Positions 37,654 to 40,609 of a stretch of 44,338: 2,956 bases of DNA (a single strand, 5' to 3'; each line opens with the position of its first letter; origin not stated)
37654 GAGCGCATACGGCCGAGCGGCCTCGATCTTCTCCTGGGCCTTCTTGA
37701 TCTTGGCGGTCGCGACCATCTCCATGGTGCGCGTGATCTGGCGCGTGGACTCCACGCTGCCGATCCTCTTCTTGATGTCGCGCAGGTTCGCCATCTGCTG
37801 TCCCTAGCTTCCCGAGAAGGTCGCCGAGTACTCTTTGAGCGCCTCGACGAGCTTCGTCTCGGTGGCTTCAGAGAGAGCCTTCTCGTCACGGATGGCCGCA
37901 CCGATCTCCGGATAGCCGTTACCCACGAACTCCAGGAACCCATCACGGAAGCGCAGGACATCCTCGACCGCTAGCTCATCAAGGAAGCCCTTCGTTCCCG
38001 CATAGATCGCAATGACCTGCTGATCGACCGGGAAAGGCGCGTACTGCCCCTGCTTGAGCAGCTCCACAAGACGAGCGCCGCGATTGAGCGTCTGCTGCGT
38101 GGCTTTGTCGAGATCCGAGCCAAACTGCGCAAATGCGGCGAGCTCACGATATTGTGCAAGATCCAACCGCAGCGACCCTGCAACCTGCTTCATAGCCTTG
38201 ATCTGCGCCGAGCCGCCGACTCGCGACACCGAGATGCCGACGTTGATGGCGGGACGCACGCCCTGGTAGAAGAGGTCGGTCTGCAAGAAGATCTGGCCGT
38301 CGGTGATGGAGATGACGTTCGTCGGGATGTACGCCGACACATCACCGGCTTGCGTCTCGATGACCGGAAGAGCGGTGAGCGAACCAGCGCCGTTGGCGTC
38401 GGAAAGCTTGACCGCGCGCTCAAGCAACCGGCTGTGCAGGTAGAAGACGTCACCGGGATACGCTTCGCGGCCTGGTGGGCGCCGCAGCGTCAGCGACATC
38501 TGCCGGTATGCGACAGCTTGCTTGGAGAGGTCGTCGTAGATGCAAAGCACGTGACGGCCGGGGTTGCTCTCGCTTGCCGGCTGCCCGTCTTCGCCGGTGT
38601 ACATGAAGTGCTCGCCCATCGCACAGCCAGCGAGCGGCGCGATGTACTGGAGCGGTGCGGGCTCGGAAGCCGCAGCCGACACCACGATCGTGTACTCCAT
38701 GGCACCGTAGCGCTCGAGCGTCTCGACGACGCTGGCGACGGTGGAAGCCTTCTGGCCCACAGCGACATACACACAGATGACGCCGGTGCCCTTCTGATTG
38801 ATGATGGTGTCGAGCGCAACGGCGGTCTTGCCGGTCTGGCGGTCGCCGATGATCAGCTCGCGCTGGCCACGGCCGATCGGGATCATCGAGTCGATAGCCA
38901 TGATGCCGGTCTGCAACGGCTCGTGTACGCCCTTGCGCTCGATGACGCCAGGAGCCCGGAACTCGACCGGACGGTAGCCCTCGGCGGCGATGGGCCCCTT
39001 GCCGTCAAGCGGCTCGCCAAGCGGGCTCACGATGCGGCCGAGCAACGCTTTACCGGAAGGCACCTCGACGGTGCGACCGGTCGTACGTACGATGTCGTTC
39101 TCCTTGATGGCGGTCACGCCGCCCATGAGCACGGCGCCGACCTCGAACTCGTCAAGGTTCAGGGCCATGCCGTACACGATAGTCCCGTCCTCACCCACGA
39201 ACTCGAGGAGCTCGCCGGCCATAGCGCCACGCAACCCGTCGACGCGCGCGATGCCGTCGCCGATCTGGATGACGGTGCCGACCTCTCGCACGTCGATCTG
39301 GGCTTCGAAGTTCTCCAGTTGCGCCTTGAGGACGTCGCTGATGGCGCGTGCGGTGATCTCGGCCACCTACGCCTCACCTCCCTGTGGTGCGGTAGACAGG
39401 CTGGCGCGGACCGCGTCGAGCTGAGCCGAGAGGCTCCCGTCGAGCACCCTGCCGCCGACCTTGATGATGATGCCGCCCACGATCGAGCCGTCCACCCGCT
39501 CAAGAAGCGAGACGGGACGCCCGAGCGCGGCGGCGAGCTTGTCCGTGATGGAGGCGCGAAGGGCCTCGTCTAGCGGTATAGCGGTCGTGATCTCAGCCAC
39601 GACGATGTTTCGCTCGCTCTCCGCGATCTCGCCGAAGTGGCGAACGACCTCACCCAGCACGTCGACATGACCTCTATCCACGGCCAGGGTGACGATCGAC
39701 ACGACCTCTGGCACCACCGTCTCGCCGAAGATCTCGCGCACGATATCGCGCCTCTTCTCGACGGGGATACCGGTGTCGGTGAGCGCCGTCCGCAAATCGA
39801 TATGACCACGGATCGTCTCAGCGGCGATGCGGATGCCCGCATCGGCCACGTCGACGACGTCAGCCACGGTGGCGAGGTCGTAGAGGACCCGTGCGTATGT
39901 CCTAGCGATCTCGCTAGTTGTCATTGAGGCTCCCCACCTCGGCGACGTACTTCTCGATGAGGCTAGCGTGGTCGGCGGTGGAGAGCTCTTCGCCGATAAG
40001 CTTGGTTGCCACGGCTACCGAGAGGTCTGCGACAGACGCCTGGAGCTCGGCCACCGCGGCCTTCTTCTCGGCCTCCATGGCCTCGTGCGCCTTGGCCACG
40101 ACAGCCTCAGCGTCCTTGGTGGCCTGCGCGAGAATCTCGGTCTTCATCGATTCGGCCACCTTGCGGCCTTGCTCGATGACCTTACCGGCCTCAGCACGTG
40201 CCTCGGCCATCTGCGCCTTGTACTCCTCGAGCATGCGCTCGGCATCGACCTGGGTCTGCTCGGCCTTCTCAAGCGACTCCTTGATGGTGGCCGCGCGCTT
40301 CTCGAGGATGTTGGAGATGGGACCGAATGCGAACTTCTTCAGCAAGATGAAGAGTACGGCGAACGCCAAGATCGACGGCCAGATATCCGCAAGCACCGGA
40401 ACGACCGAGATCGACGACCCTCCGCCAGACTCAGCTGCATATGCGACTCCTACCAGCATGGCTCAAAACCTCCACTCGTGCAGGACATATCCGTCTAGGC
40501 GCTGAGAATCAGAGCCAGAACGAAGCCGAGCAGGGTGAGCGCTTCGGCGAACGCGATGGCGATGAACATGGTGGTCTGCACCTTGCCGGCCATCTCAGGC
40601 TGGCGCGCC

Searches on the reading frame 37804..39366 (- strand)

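Call 18: search_protein_families(library=pfam, proteins=[window:37804-39366:-], max_evalue=0.001)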
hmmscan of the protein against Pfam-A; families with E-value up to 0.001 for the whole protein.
window:37804-39366:- (520 aa): 5 families
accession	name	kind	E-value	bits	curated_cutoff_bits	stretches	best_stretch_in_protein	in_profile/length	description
PF00006.31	ATP-synt_ab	-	1.2e-76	257.6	29.5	1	154-381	1-213/213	ATP synthase alpha/beta family, nucleotide-binding domain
PF00306.32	ATP-synt_ab_C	-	5.3e-49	166.2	27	1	388-512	1-125/126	ATP synthase alpha/beta chain, C terminal domain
PF02874.29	ATP-synt_ab_N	-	2.6e-11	44.3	20.9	1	26-97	2-69/69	ATP synthase alpha/beta family, beta-barrel domain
PF06745.19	ATPase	-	0.00028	20.8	26.6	1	152-216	2-69/231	KaiC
PF09378.16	HAS-barrel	-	0.00029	21.3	25.2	0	27-73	3-47/90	HAS barrel domain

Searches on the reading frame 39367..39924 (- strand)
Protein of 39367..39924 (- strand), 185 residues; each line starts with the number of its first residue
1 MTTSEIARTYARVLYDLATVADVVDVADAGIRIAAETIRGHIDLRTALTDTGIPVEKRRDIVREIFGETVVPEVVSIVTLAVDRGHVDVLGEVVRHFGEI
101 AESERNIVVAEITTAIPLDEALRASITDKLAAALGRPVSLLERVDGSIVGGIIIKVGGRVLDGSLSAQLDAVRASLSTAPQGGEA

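Call 18: search_protein_families(library=pfam, proteins=[window:39367-39924:-], max_evalue=0.001)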
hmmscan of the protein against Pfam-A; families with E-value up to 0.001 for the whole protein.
window:39367-39924:- (185 aa): 1 family
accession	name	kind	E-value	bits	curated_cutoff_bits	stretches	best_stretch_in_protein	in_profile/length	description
PF00213.23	OSCP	-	3.8e-36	125.2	22.3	1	6-176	1-172/172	ATP synthase delta (OSCP) subunit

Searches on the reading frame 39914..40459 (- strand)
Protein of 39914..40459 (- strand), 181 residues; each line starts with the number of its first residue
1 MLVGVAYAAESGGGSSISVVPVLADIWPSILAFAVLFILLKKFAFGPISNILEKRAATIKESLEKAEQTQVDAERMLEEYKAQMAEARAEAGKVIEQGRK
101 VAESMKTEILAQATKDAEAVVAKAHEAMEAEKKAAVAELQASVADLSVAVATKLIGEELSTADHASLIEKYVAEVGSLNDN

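Call 18: search_protein_families(library=pfam, proteins=[window:39914-40459:-], max_evalue=0.001)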
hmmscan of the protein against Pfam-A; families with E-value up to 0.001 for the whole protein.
window:39914-40459:- (181 aa): 1 family
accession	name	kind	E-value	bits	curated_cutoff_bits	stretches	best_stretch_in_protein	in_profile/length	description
PF00430.23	ATP-synt_B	-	1.2e-27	97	28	1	30-155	6-131/132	ATP synthase B/B' CF(0)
